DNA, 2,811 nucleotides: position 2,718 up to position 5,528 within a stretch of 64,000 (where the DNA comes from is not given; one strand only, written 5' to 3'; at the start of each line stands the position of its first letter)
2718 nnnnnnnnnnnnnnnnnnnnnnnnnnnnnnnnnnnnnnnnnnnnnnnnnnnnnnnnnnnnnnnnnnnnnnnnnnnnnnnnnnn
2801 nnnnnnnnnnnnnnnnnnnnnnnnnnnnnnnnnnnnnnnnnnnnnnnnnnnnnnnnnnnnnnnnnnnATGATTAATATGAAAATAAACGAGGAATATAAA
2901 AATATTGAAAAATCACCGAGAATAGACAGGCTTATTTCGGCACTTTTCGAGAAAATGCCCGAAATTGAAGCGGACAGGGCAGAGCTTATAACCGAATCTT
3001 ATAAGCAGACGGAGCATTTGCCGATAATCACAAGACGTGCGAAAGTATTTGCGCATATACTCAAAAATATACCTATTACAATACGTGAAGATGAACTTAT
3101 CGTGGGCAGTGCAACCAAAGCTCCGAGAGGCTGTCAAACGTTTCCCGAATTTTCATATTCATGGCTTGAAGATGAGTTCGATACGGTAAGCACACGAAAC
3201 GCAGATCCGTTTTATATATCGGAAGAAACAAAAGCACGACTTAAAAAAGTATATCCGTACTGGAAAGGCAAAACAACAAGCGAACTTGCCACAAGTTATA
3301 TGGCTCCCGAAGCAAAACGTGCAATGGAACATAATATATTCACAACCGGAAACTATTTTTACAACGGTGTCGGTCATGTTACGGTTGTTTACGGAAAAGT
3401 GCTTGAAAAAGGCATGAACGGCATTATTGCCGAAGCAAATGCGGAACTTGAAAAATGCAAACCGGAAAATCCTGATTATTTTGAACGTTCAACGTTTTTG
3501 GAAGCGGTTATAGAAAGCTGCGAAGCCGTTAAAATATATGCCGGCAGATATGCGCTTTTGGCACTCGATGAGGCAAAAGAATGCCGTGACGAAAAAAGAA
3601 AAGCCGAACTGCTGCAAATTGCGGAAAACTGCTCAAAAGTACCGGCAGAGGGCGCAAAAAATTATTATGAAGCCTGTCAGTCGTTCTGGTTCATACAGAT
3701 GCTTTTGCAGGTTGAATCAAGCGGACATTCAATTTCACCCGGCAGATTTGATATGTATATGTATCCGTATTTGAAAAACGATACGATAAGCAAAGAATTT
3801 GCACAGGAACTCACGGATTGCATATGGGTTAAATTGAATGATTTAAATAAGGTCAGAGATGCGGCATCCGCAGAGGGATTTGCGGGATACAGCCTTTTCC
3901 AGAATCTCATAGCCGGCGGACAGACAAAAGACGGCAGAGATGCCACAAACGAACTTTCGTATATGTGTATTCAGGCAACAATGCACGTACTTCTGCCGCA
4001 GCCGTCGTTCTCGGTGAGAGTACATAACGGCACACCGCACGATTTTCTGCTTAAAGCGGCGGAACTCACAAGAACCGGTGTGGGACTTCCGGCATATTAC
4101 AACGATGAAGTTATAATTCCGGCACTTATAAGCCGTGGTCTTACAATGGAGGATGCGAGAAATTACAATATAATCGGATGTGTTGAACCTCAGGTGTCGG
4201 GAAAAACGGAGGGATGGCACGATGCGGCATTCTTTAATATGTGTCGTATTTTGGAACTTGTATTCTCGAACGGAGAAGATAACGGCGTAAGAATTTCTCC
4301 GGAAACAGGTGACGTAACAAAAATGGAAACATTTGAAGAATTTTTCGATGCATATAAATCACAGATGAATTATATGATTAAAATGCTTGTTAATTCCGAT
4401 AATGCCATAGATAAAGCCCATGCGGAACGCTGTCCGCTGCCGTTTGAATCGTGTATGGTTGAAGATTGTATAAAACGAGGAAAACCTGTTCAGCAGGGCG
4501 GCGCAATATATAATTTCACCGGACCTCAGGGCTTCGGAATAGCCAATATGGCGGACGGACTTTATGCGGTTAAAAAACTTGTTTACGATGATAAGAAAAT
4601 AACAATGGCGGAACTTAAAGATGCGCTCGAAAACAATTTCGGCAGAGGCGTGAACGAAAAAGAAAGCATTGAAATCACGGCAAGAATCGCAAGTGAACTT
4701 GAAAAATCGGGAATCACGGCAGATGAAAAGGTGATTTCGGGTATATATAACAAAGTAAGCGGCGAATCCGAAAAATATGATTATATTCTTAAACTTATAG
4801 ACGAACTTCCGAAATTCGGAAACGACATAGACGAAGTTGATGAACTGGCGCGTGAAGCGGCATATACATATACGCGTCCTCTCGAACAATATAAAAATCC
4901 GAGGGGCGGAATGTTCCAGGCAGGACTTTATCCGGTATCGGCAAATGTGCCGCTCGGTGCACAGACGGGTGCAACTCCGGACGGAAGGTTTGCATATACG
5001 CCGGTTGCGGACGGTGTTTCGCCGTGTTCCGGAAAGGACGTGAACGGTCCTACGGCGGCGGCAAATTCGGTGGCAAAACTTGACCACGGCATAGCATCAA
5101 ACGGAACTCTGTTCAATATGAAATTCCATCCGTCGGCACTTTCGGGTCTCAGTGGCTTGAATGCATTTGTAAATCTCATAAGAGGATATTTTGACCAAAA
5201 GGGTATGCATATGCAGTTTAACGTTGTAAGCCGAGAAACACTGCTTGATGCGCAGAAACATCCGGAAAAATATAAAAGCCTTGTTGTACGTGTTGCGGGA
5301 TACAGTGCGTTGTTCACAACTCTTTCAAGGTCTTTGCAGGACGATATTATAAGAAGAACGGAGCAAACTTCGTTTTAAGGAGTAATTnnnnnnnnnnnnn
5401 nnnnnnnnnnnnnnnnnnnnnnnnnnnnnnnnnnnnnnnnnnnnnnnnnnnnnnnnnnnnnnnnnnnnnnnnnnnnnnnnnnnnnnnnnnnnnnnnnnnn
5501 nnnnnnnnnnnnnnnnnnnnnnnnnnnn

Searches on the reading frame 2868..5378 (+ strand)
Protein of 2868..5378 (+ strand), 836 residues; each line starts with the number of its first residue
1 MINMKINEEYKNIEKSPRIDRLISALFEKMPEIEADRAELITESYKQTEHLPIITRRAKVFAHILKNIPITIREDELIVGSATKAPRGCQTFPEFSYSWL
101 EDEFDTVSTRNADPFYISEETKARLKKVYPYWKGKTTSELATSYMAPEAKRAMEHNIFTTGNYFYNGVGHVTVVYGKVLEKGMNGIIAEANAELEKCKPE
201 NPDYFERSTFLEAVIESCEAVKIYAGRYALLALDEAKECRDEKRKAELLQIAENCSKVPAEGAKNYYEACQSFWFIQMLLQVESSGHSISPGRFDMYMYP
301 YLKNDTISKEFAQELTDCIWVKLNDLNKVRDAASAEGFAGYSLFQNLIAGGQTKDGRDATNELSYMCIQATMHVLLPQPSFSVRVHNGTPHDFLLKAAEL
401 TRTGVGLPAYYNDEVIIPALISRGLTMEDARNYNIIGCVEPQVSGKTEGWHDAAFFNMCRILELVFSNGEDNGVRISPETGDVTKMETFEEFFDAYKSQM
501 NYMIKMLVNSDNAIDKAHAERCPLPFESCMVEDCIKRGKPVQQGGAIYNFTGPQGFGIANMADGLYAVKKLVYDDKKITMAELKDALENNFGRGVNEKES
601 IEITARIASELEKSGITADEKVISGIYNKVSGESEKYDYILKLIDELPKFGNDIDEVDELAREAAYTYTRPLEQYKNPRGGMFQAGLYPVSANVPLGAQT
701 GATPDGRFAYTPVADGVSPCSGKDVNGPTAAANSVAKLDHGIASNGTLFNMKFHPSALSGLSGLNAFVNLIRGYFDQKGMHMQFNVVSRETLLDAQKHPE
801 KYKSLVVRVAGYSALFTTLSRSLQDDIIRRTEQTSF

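Call 3: search_protein_families(library=pfam, proteins=[window:2868-5378:+], max_evalue=0.01)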
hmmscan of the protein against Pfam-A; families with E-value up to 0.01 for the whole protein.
window:2868-5378:+ (836 aa): 2 families
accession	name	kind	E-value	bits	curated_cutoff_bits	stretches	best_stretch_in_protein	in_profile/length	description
PF02901.20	PFL-like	-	6.6e-247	821.7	24.3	1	17-697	3-647/647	Pyruvate formate lyase-like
PF01228.26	Gly_radical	-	7.1e-37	126.6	22.2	1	713-816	1-105/106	Glycine radical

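Call 7: search_solved_structures(query=window:2868-5378:+, max_evalue=1e-20, show_alignments=1)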
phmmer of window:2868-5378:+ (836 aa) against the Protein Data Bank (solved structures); distinct sequences matched with E-value up to 1e-20: 35.
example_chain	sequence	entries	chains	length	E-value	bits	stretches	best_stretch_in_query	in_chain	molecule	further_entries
5i2a_A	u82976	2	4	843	0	1264.7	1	12-834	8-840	Diol-dehydratase | Diol dehydratase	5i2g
1r8w_A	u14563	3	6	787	0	1047.8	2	16-593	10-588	glycerol dehydratase | B12-independent glycerol dehydratase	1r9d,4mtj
9rco_A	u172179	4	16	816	6e-300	1000.5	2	16-593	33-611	Glycyl radical protein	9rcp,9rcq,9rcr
8yjo_A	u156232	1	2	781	8.4e-185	619.7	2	17-598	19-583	Probable dehydratase PflD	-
8id0_A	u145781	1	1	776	5.3e-179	600.5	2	15-596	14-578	formate C-acetyltransferase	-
9f3w_A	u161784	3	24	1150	2.8e-168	565.1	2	16-591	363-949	Choline trimethylamine-lyase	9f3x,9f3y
9ht9_A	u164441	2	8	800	1.7e-160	539.3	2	16-592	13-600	Choline trimethylamine-lyase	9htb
9r0v_A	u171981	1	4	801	1.9e-160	539.1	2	16-592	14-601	Choline trimethylamine-lyase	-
6vue_A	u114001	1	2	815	2e-160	539.1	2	16-592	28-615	Choline trimethylamine-lyase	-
5faw_A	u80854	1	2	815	2e-160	539.1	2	16-592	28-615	Choline trimethylamine-lyase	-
5fay_A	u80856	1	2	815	2.4e-160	538.8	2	16-592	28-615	Choline trimethylamine-lyase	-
5fau_A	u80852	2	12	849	2.5e-160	538.8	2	16-592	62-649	Choline trimethylamine-lyase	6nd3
6xs4_A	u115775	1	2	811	4.5e-160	537.9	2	30-593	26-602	Formate C-acetyltransferase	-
5fav_A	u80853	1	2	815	5.3e-160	537.7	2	16-592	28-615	Choline trimethylamine-lyase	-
5kdp_A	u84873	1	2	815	1.4e-159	536.3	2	16-592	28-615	Choline trimethylamine-lyase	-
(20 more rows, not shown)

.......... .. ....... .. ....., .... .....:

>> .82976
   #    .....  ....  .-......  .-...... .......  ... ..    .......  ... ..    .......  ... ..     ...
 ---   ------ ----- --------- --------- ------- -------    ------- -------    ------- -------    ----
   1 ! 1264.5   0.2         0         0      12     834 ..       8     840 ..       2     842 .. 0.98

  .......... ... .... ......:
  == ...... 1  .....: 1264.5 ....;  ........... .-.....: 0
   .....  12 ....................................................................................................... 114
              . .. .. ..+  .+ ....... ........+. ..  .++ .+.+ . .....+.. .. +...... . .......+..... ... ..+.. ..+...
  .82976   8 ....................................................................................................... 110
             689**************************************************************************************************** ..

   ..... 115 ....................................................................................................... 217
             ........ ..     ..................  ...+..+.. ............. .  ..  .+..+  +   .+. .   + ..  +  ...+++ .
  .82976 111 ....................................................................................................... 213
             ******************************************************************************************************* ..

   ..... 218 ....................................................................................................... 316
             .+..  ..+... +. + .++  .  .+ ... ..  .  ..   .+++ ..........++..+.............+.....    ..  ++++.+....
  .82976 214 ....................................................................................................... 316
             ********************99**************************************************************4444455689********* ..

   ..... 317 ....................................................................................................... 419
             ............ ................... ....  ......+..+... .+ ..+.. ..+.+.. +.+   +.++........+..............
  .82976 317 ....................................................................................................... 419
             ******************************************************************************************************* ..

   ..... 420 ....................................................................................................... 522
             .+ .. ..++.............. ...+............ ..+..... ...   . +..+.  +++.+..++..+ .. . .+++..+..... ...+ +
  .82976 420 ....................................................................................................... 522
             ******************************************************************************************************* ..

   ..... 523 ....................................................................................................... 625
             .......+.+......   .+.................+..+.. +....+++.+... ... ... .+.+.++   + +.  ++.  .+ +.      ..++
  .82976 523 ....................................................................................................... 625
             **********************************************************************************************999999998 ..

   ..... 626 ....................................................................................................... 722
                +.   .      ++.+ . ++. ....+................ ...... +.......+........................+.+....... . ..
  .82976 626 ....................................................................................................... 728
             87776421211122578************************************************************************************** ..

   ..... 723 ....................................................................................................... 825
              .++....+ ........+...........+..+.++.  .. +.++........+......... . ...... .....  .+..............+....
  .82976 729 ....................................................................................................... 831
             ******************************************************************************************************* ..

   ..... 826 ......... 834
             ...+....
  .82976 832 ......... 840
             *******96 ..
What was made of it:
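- On GRM5 microcompartment locus: The non-BMC glycerol dehydratase 1R8W aligns in two stretches that break at residue 593 (call 7).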

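Call 8: search_protein_families(library=ncbifam, proteins=[window:2868-5378:+], max_evalue=0.001)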
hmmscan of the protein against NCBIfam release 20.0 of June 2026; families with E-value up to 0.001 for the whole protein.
window:2868-5378:+ (836 aa): 12 families
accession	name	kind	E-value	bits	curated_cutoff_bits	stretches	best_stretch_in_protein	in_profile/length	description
TIGR01774.1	PFL2-3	subfamily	1.1e-245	817.7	678.2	2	17-620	4-606/786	formate C-acetyltransferase/glycerol dehydratase family glycyl radical enzyme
NF007437.0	PRK09983.1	equivalog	1.1e-216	721.5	1109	2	17-637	3-604/765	formate C-acetyltransferase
NF048009.1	SfplDhtHpfGKleb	equivalog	9.7e-209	695.4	1000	2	12-591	21-617/824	(2S)-3-sulfopropanediol dehydratase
NF043068.1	glycl_HYPD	equivalog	3.2e-186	620.8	1100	2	18-592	3-584/784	trans-4-hydroxy-L-proline dehydratase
TIGR04394.1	choline_CutC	equivalog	3.2e-181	604.7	1050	2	17-592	3-589/789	choline trimethylamine-lyase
NF048011.1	SfplDhtHpsGDes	equivalog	1.6e-179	599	1000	2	7-593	14-620/821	(2S)-3-sulfopropanediol dehydratase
NF033718.1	indole_decarb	equivalog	4.8e-151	504.8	1100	2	115-833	155-866/868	indoleacetate decarboxylase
NF033715.1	glycyl_HPDL_Lrg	equivalog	4.2e-105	352.4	1150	1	115-833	167-899/901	4-hydroxyphenylacetate decarboxylase large subunit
TIGR01255.1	pyr_form_ly_1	equivalog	3.2e-45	154.9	994.2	2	641-832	542-740/744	formate C-acetyltransferase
NF038360.1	rad_fix_GrcA3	exception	3e-22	78.5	158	1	765-832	7-74/78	autonomous glycyl radical cofactor GrcA3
NF008341.1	PRK11127.1-1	equivalog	5.7e-13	48.7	145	1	780-831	24-75/80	autonomous glycyl radical cofactor GrcA2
TIGR04365.1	spare_glycyl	equivalog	3.2e-12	46.8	170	1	778-832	68-122/126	autonomous glycyl radical cofactor GrcA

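Call 21: find_related_loci(query=window:2868-5378:+, collection=genome_contigs, flank=10000)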
Query window:2868-5378:+ (836 aa) in genome_contigs; peptide patterns used: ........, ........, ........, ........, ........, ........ (x = any residue, [..] = any of these).
599 stretches matched a pattern (row limit reached: there are more); 588 encode a relative of the query (tblastn E <= 1e-3); the best 80 are kept; 80 distinct loci.
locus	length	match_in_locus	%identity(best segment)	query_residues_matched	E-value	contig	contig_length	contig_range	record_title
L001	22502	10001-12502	92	3-836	0e+0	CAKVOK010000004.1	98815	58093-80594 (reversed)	MAG: uncultured Clostridia bacterium isolate REFINED_METABAT215_TOP10_CONTIGS_1500_ASSEMBLY_K77_MERGED__Hadza_MoBio_hadz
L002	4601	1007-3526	75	7-836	0e+0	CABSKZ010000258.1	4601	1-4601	MAG TPA_asm: uncultured Clostridiales bacterium isolate MGYG-HGUT-02685 genome assembly, contig: GUT_GENOME158306_258, w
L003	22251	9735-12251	73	8-836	0e+0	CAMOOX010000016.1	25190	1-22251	MAG: uncultured Clostridia bacterium isolate SRR873608_bin.198_metaWRAP_v1.3_MAG genome assembly, contig: NODE_5202_leng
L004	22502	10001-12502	73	13-836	0e+0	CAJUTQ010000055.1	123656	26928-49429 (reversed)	MAG TPA_asm: uncultured Lachnospiraceae bacterium isolate MGBC165282 genome assembly, contig: MGBC165282.55, whole genom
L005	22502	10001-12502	73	13-836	0e+0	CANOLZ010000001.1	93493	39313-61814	MAG TPA_asm: uncultured bacterium isolate SRR19759482_bin.47_metawrap_v1.3_MAG genome assembly, contig: NODE.154_length_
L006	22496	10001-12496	73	12-833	0e+0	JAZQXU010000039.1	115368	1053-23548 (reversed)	MAG: Faecalimonas sp. isolate T1900045161_TC20190155.MAGScoT_cleanbin_000049 SGB_5071_k141_1888315, whole genome shotgun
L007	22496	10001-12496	72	13-836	0e+0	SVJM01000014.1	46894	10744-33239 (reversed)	MAG: Oscillospiraceae bacterium isolate SIG435 NODE_17431_length_46894_cov_3.379990, whole genome shotgun sequence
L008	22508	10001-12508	73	11-836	0e+0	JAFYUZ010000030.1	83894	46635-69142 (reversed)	MAG: Clostridia bacterium isolate RGIG7446 Water_buffalos_Colon-1__c211527, whole genome shotgun sequence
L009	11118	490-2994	72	12-836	0e+0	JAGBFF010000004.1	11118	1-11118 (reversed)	MAG: Clostridia bacterium isolate RGIG9064 Water_deer_Rectum.Co__c57685, whole genome shotgun sequence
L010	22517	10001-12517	72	8-836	0e+0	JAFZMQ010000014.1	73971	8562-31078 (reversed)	MAG: Clostridia bacterium isolate RGIG7905 Water_buffalos_Reticulum.Co__c1645629, whole genome shotgun sequence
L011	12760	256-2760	72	12-836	0e+0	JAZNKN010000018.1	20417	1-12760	MAG: Acutalibacteraceae bacterium isolate T1900044674_TS20190140.MAGScoT_cleanbin_000046 SGB_1625_k141_610137, whole gen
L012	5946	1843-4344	72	13-836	0e+0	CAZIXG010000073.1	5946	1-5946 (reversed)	MAG TPA_asm: uncultured Ruminococcus sp. isolate SRP315200_co1_824 genome assembly, contig: NODE_33021_length_5946_cov_6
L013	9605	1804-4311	72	11-836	0e+0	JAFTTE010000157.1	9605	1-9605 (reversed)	MAG: Clostridia bacterium isolate RGIG4127 Roe_deer_Colon-1__c763976, whole genome shotgun sequence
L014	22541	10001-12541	73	2-836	0e+0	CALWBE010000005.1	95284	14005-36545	MAG: uncultured Clostridia bacterium isolate E08__bin290 genome assembly, contig: E08__k127_6701, whole genome shotgun s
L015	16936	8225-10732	73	11-836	0e+0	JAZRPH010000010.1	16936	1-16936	MAG: Acutalibacteraceae bacterium isolate T1900045381_YK20190071.MAGScoT_cleanbin_000001 SGB_6889_k141_2344413, whole ge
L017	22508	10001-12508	72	11-836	0e+0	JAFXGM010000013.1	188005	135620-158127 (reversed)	MAG: Clostridia bacterium isolate RGIG6394 Sheep_Rectum-5__c259485, whole genome shotgun sequence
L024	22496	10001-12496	71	12-833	0e+0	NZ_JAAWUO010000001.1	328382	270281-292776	Blautia schinkii strain MSK.6.26 NODE_1_length_328382_cov_141.833, whole genome shotgun sequence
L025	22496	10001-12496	72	12-833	0e+0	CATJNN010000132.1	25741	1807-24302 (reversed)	MAG: uncultured Clostridia bacterium isolate iMGMC-609_1678881728 genome assembly, contig: MegahitA5_18091, whole genome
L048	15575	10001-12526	71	12-836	0e+0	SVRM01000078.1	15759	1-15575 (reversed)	MAG: Oscillospiraceae bacterium isolate SIG643 NODE_65443_length_15759_cov_2.840072, whole genome shotgun sequence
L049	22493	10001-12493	72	13-833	0e+0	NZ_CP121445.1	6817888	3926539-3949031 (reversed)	Anaerocolumna sp. AGMB13025 chromosome, complete genome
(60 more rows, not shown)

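Call 26: search_protein_families(library=pfam, proteins=[L001:14323-15063:+, L001:8206-9081:-, L001:7244-8113:-, L001:6375-7238:-, L001:5622-6374:-, L001:4969-5622:-, L001:2156-3811:-, L001:3814-4485:-], max_evalue=0.001)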
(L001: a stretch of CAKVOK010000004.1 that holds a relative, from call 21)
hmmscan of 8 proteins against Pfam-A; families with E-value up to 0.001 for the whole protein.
L001:14323-15063:+ (246 aa): 2 families
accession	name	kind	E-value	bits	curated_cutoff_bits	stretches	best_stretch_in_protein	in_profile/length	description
PF00657.28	Lipase_GDSL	-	3.2e-19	70.4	23.6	1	13-241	1-207/208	GDSL-like Lipase/Acylhydrolase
PF13472.12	Lipase_GDSL_2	-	6.1e-19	69.6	32.9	1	15-236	1-177/178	GDSL-like Lipase/Acylhydrolase family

L001:8206-9081:- (291 aa): 6 families
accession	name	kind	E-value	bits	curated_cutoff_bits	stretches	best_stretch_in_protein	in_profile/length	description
PF12849.12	PBP_like_2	-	1.3e-43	150.2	27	1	42-276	2-267/267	PBP superfamily domain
PF12727.12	PBP_like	-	5.6e-17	62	27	1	69-271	2-191/193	PBP superfamily domain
PF13531.11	SBP_bac_11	-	9.2e-10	39.1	25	1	57-285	6-225/227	Bacterial extracellular solute-binding protein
PF01547.30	SBP_bac_1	-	1.6e-08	35.4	26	1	54-278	5-306/307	Bacterial extracellular solute-binding protein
PF00497.25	SBP_bac_3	-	1.6e-05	25.1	26.4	1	73-283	33-128/132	Bacterial extracellular solute-binding proteins, family 3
PF03466.25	LysR_substrate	-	0.0002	21.3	28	0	67-133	24-87/209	LysR substrate binding domain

L001:7244-8113:- (289 aa): 1 family
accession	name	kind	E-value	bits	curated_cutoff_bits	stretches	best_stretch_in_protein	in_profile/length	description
PF00528.27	BPD_transp_1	-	4.4e-19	69.4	26.4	1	86-284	1-175/184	Binding-protein-dependent transport system inner membrane component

L001:6375-7238:- (287 aa): 1 family
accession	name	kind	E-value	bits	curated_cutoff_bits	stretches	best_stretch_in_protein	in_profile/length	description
PF00528.27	BPD_transp_1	-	1.2e-18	68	26.4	1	84-283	3-183/184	Binding-protein-dependent transport system inner membrane component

L001:5622-6374:- (250 aa): 8 families
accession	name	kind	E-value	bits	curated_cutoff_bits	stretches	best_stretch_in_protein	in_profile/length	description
PF00005.33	ABC_tran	-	2.4e-33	116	25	1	20-175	1-137/137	ABC transporter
PF13304.12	AAA_21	-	8.6e-13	49.5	27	2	109-205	199-300/304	AAA domain, putative AbiEii toxin, Type IV TA system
PF02463.25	SMC_N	-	6.5e-08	32.7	40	1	28-208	22-202/220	RecF/RecN/SMC N terminal domain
PF03193.22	RsgA_GTPase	-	6.6e-05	23.2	30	1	15-55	92-131/174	RsgA GTPase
PF13401.12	AAA_22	-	0.00016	22.4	27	1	30-96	5-64/130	AAA domain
PF03215.21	Rad17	-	0.00016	22.1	23.8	1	17-54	32-69/186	Rad17 P-loop domain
PF13175.12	AAA_15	-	0.00051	20.2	32.1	1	20-55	14-48/374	AAA ATPase domain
PF13555.12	AAA_29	-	0.00069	19.7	27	0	23-47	15-39/61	P-loop containing region of AAA domain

L001:4969-5622:- (217 aa): 1 family
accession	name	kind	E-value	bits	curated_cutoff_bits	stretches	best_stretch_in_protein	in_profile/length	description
PF01895.24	PhoU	-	1e-45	154.4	23.5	2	118-203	1-89/89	PhoU domain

L001:2156-3811:- (551 aa): 7 families
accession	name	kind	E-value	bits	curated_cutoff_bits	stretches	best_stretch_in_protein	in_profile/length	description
PF02518.31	HATPase_c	-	3.8e-28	98.6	26.4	1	444-548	6-108/111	Histidine kinase-, DNA gyrase B-, and HSP90-like ATPase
PF00512.31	HisKA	-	4.9e-18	65.4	26.9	1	329-393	1-64/66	His Kinase A (phospho-acceptor) domain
PF08448.16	PAS_4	-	9.2e-06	26.3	23.1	1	229-323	2-108/110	PAS fold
PF12860.13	PAS_7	-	0.00012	22.7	27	0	229-259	2-32/115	PAS fold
PF13581.12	HATPase_c_2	-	0.0002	21.8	27.4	1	451-521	39-106/127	Histidine kinase-like ATPase domain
PF13426.13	PAS_9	-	0.00028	21.6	27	1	233-322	2-103/103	PAS domain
PF13188.13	PAS_8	-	0.00089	19.5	21.8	0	224-258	3-37/65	PAS domain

L001:3814-4485:- (223 aa): 2 families
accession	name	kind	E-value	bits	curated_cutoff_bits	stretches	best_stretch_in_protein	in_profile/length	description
PF00072.30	Response_reg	-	2.6e-27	95.6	30.2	1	2-114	1-111/111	Response regulator receiver domain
PF00486.34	Trans_reg_C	-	6.2e-21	74.7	26.2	1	149-219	2-76/77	Transcriptional regulatory protein, C terminal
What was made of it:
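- The closest relative, L001 (GRE 92%), lacks both TIM and EEP and carries a GDSL hydrolase instead (call 26). The closest relative, L001, lacks two of the three (call 26).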
